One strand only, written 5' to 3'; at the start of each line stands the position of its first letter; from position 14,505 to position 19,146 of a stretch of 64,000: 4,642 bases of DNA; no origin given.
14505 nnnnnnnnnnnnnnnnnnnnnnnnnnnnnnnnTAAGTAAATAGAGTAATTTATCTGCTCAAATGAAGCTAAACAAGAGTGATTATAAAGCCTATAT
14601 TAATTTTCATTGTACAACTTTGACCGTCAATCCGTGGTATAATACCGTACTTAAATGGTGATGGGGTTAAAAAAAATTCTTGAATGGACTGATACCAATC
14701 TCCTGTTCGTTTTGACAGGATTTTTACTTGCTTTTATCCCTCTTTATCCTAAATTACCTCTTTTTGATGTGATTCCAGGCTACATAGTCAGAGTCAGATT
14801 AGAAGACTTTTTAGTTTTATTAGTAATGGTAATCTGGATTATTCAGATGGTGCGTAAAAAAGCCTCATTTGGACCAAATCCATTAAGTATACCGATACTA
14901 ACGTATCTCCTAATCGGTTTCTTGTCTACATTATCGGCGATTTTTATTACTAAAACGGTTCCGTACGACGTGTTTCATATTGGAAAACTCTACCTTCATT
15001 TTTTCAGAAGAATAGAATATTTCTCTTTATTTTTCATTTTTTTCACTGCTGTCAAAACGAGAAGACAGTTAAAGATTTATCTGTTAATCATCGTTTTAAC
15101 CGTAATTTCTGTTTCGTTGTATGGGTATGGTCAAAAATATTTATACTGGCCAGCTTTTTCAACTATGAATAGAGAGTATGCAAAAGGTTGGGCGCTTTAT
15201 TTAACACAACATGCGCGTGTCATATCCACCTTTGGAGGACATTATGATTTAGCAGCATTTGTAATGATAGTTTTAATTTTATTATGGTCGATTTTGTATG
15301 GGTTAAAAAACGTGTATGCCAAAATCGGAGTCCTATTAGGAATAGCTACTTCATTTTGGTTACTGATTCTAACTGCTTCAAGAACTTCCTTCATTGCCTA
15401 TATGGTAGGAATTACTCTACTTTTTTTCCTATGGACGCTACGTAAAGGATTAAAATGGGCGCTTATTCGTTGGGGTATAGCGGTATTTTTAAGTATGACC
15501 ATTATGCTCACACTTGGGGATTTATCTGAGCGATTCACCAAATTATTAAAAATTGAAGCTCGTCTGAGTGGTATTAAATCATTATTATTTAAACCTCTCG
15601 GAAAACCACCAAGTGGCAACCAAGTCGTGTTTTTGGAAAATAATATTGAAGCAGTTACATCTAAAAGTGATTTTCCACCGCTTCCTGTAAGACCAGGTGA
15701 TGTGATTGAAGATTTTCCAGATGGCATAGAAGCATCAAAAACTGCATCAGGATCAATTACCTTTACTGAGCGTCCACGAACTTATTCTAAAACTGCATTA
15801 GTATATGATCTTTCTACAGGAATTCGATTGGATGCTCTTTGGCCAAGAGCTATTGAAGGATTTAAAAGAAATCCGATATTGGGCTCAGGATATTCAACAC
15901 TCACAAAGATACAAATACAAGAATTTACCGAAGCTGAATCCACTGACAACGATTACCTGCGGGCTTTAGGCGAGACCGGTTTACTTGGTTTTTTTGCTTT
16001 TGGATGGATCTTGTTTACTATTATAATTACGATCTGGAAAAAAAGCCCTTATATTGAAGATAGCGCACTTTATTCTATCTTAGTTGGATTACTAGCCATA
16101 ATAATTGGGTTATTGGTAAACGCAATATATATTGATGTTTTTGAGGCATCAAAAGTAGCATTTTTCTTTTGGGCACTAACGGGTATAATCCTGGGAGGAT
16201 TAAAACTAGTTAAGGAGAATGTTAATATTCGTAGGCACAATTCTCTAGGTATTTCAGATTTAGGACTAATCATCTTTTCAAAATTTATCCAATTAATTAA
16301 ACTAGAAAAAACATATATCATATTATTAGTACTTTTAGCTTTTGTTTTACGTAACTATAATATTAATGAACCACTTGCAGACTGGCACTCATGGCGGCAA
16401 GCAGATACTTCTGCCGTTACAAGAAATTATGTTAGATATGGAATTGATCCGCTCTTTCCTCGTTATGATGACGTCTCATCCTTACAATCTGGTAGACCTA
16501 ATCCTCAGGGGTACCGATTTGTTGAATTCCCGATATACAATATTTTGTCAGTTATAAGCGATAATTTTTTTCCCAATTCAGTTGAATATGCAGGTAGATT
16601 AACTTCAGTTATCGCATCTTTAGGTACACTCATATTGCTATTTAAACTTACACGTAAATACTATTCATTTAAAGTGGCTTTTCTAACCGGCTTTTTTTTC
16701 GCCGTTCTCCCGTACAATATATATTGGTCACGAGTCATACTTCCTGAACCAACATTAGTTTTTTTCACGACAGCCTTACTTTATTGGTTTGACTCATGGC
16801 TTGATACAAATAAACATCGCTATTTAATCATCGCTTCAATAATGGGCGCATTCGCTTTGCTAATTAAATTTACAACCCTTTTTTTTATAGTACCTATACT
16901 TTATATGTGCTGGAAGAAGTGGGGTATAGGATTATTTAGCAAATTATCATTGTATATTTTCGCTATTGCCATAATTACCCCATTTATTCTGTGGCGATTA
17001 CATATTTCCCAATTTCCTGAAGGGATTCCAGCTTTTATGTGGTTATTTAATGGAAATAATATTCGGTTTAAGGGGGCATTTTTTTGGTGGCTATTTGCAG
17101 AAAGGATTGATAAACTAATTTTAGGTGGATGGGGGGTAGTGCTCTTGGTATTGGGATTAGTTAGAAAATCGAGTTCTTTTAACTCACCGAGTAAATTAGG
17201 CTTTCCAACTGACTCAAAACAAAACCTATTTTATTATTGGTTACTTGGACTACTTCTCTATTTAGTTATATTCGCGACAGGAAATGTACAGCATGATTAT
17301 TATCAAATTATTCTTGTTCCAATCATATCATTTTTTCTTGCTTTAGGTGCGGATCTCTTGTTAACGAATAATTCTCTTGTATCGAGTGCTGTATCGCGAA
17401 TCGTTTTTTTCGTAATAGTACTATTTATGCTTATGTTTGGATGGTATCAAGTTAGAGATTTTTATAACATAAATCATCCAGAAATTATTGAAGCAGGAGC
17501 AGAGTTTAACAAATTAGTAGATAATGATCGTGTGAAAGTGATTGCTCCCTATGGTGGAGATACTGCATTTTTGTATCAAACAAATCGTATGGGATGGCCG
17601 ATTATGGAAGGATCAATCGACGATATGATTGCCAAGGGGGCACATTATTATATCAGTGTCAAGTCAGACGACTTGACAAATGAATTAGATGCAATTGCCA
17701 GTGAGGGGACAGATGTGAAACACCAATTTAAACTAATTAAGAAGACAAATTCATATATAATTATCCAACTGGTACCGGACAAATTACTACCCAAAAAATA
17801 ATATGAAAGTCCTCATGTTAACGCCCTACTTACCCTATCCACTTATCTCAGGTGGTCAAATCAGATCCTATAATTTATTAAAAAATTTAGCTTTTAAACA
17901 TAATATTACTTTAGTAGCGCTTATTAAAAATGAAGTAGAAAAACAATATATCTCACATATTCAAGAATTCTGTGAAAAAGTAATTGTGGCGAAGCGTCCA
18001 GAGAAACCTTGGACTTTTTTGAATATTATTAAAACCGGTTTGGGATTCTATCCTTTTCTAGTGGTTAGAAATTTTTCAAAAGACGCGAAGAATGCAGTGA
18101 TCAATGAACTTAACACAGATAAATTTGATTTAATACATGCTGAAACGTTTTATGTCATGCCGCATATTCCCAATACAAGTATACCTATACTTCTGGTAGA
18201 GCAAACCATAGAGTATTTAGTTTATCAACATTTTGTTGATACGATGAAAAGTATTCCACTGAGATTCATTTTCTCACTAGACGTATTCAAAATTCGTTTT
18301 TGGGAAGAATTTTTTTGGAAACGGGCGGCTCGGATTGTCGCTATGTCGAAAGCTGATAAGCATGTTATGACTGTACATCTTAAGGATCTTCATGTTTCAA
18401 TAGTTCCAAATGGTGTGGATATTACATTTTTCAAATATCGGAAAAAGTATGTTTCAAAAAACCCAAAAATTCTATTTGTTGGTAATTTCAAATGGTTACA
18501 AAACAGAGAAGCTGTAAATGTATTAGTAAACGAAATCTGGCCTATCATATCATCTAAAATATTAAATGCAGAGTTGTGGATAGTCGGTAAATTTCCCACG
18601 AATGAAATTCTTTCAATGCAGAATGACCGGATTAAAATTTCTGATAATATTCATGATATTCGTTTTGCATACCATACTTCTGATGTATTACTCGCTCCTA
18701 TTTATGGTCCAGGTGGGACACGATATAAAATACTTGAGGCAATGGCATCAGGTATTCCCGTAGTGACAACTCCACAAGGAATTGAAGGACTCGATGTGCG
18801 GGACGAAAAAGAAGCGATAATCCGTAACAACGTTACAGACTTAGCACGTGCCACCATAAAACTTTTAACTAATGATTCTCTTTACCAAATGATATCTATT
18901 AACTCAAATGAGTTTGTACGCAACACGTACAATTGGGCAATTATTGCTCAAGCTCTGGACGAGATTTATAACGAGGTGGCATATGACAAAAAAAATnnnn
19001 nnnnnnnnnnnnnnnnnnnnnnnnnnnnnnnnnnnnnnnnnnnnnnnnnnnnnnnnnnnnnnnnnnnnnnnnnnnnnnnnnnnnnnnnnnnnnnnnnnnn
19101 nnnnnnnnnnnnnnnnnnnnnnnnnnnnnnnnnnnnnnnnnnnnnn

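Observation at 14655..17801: Fusion of an O-antigen-ligase (Wzy_C) domain with a GT39 (PMT/ArnT-like) domain: candidate O-oligosaccharyltransferase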

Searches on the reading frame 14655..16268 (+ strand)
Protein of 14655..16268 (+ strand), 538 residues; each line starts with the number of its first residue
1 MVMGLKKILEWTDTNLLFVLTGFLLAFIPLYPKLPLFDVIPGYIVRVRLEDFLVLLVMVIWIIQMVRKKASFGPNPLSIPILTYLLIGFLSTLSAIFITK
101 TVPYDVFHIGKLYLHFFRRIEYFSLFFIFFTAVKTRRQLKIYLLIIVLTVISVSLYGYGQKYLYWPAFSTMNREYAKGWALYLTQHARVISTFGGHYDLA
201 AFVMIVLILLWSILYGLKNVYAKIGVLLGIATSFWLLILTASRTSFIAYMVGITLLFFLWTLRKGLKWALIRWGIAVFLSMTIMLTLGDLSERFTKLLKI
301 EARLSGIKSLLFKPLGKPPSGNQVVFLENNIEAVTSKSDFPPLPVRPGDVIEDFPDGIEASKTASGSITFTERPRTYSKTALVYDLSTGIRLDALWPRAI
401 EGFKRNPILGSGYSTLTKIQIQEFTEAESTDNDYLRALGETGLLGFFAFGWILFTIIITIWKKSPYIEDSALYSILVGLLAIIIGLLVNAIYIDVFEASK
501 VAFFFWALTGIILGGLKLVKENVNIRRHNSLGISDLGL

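Call 3: search_protein_families(library=pfam, proteins=[window:14655-16268:+], max_evalue=1)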
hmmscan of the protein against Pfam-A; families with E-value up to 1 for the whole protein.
window:14655-16268:+ (538 aa): 2 families
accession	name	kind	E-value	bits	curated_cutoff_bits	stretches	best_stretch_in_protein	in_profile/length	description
PF04932.20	Wzy_C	-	4e-14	53.1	31.7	1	229-449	2-148/149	O-Antigen ligase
PF11286.13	DUF3087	-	0.061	13.2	23.4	1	475-527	21-72/165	Protein of unknown function (DUF3087)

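Call 26: search_protein_families(library=ncbifam, proteins=[window:14655-16268:+], max_evalue=0.01)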
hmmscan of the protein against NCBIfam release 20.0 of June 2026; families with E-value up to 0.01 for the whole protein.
window:14655-16268:+ (538 aa): 2 families
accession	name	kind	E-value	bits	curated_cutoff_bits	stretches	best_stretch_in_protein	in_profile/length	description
TIGR04370.1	glyco_rpt_poly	subfamily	8e-05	21.8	40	1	179-287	121-229/396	oligosaccharide repeat unit polymerase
NF047675.1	TeichurnBiosyTuaE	equivalog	0.0037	16.3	400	1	53-278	97-313/488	teichuronic acid biosynthesis protein TuaE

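Call 36: find_related_loci(query=A2, collection=genome_contigs, flank=10000)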
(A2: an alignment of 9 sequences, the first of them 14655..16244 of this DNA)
Query A2 (530 aa) in genome_contigs; peptide patterns used: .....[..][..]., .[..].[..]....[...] (x = any residue, [..] = any of these).
600 stretches matched a pattern (row limit reached: there are more); 581 encode a relative of the query (tblastn E <= 1e-3); the best 80 are kept; 80 distinct loci.
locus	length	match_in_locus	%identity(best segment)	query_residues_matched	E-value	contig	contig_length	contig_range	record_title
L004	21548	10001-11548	67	7-522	0e+0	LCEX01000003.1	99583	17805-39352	MAG: Candidatus Gottesmanbacteria bacterium GW2011_GWC1_43_10 UV55_C0003, whole genome shotgun sequence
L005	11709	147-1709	63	5-522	0e+0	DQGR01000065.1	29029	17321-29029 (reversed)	MAG TPA_asm: Patescibacteria group bacterium isolate UBA10118 contig_1889, whole genome shotgun sequence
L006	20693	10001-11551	67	6-522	0e+0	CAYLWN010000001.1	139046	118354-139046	MAG TPA_asm: uncultured Gammaproteobacteria bacterium isolate SRP050083_co1_444 genome assembly, contig: NODE_11_length_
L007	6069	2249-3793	60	7-521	0e+0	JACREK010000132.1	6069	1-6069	MAG: Candidatus Gottesmanbacteria bacterium isolate NC_groundwater_1697_Pr3_B-0.1um_39_16 SR-2_scaffold_141_2546941, who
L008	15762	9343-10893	59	7-524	0e+0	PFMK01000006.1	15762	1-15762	MAG: Candidatus Gottesmanbacteria bacterium CG_4_10_14_0_8_um_filter_37_24 CG_4_10_14_0.8_um_filter_scaffold_2038_c, who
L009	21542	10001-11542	58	5-522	0e+0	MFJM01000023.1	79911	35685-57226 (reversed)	MAG: Candidatus Gottesmanbacteria bacterium RIFCSPHIGHO2_02_FULL_39_14 rifcsphigho2_02_scaffold_251, whole genome shotgu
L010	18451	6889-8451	56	6-523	0e+0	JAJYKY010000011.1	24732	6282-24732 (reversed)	MAG: bacterium isolate DBS2-1.bin56 NODE_3504_length_24732_cov_6.585125, whole genome shotgun sequence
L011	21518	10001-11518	63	5-507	0e+0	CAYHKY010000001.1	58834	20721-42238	MAG TPA_asm: uncultured Gammaproteobacteria bacterium isolate ERP119705_co13_644 genome assembly, contig: NODE_599_lengt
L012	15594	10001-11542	57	5-522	0e+0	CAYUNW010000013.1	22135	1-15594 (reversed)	MAG TPA_asm: uncultured Gammaproteobacteria bacterium isolate binchicken_co274_42 genome assembly, contig: NODE_6056_len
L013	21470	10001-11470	58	28-520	0e+0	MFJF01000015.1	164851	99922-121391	MAG: Candidatus Gottesmanbacteria bacterium RIFCSPHIGHO2_01_FULL_40_15 rifcsphigho2_01_scaffold_256, whole genome shotgu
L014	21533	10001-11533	58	7-520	0e+0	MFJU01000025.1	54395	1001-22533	MAG: Candidatus Gottesmanbacteria bacterium RIFCSPLOWO2_01_FULL_42_22 rifcsplowo2_01_scaffold_3435, whole genome shotgun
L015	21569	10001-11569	54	5-524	0e+0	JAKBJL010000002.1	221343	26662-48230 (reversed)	MAG: bacterium isolate DBS2-5.bin62 NODE_11_length_221343_cov_7.730720, whole genome shotgun sequence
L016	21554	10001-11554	55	2-524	0e+0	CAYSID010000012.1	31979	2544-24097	MAG TPA_asm: uncultured Gammaproteobacteria bacterium isolate binchicken_co107_25 genome assembly, contig: NODE_3504_len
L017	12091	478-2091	53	7-516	1e-180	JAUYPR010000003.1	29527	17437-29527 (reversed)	MAG: bacterium isolate C4_metabat.bin.46 C4_k141_362525, whole genome shotgun sequence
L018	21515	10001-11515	55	6-514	3e-171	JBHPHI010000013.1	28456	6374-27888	Patescibacteria group bacterium isolate SAG AM-311-P01 NODE_13_length_28456_cov_32.491814, whole genome shotgun sequence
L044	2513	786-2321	49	5-514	3e-152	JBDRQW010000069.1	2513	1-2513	MAG: Candidatus Beckwithbacteria bacterium isolate MEGAHIT-group-2.65 k141_623515, whole genome shotgun sequence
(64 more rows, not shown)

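Call 43: search_solved_structures(query=A2, max_evalue=10, show_alignments=3)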
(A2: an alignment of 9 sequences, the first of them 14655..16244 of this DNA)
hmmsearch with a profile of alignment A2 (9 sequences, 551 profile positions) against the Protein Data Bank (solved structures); distinct sequences matched with E-value up to 10: 0.

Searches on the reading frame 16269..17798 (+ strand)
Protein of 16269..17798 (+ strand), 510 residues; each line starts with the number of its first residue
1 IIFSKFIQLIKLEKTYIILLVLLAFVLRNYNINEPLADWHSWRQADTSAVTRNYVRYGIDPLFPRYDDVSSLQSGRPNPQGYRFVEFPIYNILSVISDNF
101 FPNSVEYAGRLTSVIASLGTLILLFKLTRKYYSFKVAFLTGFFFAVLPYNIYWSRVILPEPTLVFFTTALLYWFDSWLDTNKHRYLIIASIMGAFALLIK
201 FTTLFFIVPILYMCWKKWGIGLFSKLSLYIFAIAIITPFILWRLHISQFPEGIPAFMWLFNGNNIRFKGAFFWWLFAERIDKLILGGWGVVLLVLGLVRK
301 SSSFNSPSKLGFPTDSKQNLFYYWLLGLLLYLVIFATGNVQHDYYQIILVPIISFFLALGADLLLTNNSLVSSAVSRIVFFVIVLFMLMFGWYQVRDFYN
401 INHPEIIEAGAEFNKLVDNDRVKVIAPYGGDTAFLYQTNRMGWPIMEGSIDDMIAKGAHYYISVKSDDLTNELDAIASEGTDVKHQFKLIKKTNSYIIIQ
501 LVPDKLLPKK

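Call 3: search_protein_families(library=pfam, proteins=[window:16269-17798:+], max_evalue=1)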
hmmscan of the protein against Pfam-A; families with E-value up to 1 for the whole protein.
window:16269-17798:+ (510 aa): 2 families
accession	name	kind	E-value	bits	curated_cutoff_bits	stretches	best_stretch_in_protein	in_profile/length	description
PF13231.12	PMT_2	-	1.4e-12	48.5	26.1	1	105-242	20-160/160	Dolichyl-phosphate-mannose-protein mannosyltransferase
PF02366.24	PMT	-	1.2e-08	35.3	22.7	1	86-229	61-212/245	Dolichyl-phosphate-mannose-protein mannosyltransferase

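Call 26: search_protein_families(library=ncbifam, proteins=[window:16269-17798:+], max_evalue=0.01)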
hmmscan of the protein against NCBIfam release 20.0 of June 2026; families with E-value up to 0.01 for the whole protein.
window:16269-17798:+ (510 aa): 1 family
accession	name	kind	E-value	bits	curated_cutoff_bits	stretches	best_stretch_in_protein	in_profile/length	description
TIGR03663.1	TIGR03663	subfamily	3.3e-07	29.7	126.25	1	106-219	70-187/435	flippase activity-associated protein Agl23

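Call 64: search_solved_structures(query=A3, max_evalue=10, show_alignments=3)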
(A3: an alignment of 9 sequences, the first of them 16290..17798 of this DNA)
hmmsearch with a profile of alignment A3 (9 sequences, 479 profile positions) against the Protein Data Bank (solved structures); distinct sequences matched with E-value up to 10: 0.

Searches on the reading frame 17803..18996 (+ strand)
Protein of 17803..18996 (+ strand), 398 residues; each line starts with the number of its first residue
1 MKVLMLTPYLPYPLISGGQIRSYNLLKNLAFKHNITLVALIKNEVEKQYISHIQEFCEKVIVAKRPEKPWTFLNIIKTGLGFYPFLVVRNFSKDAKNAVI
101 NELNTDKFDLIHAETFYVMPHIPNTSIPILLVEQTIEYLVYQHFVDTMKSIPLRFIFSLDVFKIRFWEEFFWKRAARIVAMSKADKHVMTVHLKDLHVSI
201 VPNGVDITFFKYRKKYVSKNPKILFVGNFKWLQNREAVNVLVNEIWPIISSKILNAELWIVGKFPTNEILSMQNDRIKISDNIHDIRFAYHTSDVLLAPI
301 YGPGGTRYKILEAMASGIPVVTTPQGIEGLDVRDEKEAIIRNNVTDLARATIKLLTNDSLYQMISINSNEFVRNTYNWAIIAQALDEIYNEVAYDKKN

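Call 9: search_protein_families(library=pfam, proteins=[window:17803-18996:+], max_evalue=0.001)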
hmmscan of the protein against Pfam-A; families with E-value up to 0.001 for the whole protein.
window:17803-18996:+ (398 aa): 3 families
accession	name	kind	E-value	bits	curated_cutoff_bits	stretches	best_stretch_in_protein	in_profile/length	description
PF13692.12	Glyco_trans_1_4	-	7.8e-23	81.8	27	1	221-357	2-142/142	Glycosyl transferases group 1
PF00534.26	Glycos_transf_1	-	6.1e-10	39.3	26.4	1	216-368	9-169/172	Glycosyl transferases group 1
PF13439.12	Glyco_transf_4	-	2.5e-07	31.3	28.5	1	22-208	8-169/170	Glycosyltransferase Family 4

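Call 56: search_protein_families(library=ncbifam, proteins=[window:17803-18996:+], max_evalue=0.0001)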
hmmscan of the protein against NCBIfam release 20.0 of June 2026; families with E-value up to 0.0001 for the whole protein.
window:17803-18996:+ (398 aa): 12 families
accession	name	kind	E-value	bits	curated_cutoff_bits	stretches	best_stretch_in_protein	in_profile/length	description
TIGR03087.1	stp1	hypoth_equivalog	3.4e-51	174.7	316.65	1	3-389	1-394/397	TIGR03087 family PEP-CTERM/XrtA system glycosyltransferase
TIGR03999.1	thiol_BshA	equivalog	1.4e-10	40.6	273.7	1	95-392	72-373/375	N-acetyl-alpha-D-glucosaminyl L-malate synthase BshA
TIGR02149.1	glgA_Coryne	subfamily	2.3e-08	33.6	302.4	1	283-392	274-390/391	glycogen synthase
NF047684.1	TeichurnBiosyTuaC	equivalog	7.9e-08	31.6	550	1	172-393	162-390/391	teichuronic acid biosynthesis protein TuaC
TIGR03088.1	stp2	hypoth_equivalog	8.6e-08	31.6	409.05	1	190-392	154-373/374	TIGR03088 family PEP-CTERM/XrtA system glycosyltransferase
TIGR04063.1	stp3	hypoth_equivalog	2.1e-07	30.2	442.05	1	173-392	156-395/397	TIGR04063 family PEP-CTERM/XrtA system glycosyltransferase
NF053787.1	GlcN_PG_synth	equivalog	7.1e-07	28.4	480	1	310-392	278-359/361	N-acetylglucosaminyl phosphatidylglycerol synthase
TIGR04047.1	MSMEG_0565_glyc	hypoth_equivalog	1.4e-06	27.6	259.85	0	310-390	293-372/373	MSMEG_0565 family glycosyltransferase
NF038229.1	Glyco4_Geo_Pelo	equivalog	2e-06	27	400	1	289-392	234-336/338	GPMC system family 4 glycosyltransferase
NF038295.1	EPS_HpsP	equivalog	2.6e-05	23.4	550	1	309-392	303-387/388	hormogonium polysaccharide biosynthesis glycosyltransferase HpsP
TIGR03449.1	mycothiol_MshA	equivalog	4.3e-05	22.6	462.5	0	289-392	300-403/406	D-inositol-3-phosphate glycosyltransferase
NF041876.1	EPS_EpsE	equivalog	4.4e-05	22.9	400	0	309-385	311-389/389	exopolysaccharide biosynthesis GT4 family glycosyltransferase EpsE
